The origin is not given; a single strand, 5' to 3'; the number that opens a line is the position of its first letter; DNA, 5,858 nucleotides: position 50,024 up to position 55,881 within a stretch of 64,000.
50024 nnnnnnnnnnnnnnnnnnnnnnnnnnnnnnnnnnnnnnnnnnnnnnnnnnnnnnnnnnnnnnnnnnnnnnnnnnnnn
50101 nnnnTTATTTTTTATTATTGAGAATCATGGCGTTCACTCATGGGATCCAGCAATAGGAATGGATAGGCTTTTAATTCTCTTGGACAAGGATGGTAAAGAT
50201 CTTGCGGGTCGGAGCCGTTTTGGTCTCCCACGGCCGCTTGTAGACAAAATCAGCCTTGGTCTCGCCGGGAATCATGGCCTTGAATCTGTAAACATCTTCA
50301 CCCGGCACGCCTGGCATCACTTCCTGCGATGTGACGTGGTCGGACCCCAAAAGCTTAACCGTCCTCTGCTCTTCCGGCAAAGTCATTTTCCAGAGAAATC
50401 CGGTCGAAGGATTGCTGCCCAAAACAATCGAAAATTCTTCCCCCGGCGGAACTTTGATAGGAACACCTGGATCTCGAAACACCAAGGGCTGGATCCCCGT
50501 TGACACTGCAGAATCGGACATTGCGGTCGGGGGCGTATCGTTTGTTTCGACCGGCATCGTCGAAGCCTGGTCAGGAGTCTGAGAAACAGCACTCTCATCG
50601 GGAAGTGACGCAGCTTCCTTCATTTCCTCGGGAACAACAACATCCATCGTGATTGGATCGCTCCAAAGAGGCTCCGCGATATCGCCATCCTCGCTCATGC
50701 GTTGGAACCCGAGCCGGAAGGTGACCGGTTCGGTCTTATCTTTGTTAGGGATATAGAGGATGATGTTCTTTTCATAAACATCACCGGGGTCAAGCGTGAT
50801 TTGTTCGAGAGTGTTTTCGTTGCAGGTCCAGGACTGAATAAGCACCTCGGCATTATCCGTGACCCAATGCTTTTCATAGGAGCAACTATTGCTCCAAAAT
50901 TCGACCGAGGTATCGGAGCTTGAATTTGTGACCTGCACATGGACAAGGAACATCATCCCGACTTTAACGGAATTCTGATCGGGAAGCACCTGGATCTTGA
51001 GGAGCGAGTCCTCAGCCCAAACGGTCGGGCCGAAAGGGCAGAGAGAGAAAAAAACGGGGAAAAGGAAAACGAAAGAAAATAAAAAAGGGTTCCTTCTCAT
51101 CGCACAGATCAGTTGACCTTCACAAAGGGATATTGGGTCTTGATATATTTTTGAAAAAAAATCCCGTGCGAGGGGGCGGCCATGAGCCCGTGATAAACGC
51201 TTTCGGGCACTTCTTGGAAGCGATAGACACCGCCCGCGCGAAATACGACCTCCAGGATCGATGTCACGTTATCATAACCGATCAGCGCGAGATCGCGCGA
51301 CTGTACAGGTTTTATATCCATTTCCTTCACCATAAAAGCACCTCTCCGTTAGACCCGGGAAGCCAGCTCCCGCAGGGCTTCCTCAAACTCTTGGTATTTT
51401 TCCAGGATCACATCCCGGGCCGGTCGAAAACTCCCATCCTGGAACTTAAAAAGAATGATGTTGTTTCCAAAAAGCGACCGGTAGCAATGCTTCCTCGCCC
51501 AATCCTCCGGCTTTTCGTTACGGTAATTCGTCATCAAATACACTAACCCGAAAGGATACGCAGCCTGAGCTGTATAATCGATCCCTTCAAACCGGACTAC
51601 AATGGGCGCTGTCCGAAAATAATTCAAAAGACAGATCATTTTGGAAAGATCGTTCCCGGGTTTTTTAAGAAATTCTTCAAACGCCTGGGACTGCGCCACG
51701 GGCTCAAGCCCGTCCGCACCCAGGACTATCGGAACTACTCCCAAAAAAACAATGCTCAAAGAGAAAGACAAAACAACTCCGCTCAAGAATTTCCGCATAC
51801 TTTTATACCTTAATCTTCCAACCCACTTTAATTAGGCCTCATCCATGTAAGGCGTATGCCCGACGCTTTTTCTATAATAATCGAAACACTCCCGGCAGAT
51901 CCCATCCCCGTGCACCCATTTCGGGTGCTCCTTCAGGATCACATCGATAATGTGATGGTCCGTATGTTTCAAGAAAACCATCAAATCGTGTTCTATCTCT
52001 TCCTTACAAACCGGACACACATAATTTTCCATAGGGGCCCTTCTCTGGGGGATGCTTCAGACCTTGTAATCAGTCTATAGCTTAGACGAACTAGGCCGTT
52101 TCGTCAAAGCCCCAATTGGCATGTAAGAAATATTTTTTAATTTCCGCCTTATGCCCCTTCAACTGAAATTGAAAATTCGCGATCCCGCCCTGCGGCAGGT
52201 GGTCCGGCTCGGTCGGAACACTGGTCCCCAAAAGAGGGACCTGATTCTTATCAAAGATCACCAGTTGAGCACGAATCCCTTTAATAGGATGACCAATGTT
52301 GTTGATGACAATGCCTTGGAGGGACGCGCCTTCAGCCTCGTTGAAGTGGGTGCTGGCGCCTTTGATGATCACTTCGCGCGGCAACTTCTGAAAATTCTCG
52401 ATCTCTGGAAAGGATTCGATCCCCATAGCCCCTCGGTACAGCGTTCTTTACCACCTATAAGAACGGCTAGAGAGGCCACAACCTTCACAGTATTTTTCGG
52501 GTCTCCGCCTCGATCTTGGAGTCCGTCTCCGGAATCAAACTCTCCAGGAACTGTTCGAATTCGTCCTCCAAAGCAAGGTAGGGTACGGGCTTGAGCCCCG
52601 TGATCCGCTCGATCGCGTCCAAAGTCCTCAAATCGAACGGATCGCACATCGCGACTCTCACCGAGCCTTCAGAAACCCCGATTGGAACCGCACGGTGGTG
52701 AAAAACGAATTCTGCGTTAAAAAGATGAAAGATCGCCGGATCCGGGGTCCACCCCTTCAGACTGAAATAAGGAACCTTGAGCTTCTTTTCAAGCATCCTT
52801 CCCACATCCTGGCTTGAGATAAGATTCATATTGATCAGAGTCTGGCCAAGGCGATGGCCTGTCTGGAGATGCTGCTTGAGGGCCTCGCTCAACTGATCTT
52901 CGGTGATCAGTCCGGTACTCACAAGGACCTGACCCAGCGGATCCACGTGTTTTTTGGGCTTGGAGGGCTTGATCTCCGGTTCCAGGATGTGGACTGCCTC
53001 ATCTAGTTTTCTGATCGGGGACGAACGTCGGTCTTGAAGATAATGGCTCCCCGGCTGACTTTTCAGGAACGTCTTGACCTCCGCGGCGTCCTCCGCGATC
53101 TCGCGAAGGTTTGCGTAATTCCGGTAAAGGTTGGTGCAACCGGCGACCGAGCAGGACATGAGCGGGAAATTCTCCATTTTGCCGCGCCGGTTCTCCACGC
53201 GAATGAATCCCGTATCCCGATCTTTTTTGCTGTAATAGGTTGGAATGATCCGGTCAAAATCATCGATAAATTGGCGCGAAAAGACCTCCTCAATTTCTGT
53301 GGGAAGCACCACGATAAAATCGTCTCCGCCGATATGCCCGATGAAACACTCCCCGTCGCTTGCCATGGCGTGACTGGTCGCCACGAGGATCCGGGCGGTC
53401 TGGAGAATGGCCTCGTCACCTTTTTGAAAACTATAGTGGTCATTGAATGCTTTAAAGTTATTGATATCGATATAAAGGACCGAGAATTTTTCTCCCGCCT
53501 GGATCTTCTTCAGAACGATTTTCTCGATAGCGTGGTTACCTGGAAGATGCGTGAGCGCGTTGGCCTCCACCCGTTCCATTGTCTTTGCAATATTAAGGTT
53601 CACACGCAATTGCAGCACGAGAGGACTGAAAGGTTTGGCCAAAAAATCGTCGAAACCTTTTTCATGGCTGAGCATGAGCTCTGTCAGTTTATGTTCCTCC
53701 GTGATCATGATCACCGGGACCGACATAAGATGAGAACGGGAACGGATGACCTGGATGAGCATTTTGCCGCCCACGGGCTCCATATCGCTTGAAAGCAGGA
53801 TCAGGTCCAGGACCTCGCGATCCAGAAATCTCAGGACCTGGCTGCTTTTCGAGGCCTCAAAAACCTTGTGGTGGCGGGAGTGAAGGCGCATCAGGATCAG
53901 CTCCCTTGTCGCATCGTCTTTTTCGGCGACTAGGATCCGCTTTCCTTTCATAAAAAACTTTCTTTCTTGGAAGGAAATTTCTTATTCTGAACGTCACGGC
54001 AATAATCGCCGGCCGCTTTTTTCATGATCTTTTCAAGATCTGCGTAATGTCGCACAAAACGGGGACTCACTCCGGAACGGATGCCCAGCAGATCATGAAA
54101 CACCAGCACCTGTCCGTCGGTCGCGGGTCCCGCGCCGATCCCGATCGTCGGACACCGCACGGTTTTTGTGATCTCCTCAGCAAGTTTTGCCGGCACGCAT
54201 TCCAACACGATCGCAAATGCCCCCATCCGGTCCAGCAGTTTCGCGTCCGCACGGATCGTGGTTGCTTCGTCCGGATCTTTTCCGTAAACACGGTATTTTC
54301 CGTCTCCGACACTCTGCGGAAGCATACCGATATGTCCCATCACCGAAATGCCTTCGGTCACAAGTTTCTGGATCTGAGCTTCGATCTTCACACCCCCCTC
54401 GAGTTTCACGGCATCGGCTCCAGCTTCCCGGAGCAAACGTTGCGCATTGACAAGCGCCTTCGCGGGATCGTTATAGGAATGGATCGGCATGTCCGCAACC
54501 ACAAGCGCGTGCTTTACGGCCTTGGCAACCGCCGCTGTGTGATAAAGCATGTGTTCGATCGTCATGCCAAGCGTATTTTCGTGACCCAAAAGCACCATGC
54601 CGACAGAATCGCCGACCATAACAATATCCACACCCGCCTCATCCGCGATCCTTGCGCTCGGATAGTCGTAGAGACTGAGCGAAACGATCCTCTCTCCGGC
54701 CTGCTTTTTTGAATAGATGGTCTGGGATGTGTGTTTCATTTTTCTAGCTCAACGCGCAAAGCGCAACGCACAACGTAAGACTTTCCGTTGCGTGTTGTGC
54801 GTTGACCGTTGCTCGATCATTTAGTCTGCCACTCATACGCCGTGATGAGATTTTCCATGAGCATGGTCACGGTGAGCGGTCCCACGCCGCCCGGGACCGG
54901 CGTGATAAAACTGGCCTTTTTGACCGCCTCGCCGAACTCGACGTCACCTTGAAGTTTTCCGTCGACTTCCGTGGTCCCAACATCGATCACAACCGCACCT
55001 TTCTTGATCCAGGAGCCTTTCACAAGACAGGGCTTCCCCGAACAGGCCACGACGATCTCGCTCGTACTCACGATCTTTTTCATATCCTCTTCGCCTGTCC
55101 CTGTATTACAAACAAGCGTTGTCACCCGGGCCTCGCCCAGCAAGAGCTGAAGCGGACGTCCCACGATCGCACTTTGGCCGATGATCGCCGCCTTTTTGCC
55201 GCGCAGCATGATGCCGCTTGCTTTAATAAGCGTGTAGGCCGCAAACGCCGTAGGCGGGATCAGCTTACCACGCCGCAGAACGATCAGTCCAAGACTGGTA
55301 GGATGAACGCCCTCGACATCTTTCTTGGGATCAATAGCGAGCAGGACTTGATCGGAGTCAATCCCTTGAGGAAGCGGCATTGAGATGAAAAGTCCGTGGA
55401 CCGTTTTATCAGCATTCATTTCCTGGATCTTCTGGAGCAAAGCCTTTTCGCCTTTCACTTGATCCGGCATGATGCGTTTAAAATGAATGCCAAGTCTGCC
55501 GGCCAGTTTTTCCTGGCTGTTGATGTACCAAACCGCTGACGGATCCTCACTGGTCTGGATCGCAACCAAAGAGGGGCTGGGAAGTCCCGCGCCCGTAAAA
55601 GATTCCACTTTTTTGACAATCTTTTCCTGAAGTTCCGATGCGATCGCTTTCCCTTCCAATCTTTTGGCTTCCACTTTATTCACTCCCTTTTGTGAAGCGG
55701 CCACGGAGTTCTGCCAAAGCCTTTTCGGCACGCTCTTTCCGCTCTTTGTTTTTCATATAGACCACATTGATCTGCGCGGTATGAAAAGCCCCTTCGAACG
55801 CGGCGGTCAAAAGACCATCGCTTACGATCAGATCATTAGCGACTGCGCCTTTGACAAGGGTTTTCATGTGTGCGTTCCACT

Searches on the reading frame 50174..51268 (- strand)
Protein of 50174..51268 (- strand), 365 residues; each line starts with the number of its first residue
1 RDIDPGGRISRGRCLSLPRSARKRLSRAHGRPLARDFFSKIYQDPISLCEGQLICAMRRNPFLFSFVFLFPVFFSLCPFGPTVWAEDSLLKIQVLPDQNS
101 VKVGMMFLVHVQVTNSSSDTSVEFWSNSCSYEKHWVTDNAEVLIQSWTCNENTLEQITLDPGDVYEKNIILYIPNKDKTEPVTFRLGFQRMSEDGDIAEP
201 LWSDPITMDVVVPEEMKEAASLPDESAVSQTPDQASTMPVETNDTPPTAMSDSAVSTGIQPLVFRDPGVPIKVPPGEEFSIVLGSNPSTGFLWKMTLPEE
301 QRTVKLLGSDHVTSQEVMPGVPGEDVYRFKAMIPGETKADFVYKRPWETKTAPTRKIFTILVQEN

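Call 66: search_protein_families(library=pfam, proteins=[window:50174-51268:-], max_evalue=0.00001)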
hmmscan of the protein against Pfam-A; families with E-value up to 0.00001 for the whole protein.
window:50174-51268:- (365 aa): 1 family
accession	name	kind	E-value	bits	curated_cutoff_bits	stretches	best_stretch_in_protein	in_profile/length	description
PF09394.16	Inhibitor_I42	-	7.1e-21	74.7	27.2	1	273-360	2-89/91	Chagasin family peptidase inhibitor I42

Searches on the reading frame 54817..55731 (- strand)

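Call 66: search_protein_families(library=pfam, proteins=[window:54817-55731:-], max_evalue=0.00001)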
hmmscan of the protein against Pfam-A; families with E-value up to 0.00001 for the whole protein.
window:54817-55731:- (304 aa): 2 families
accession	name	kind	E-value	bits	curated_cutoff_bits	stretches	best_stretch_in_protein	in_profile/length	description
PF02882.25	THF_DHG_CYH_C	-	1.7e-52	177.4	27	1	143-301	1-158/160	Tetrahydrofolate dehydrogenase/cyclohydrolase, NAD(P)-binding domain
PF00763.28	THF_DHG_CYH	-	4e-27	95.2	32.8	1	25-140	1-115/115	Tetrahydrofolate dehydrogenase/cyclohydrolase, catalytic domain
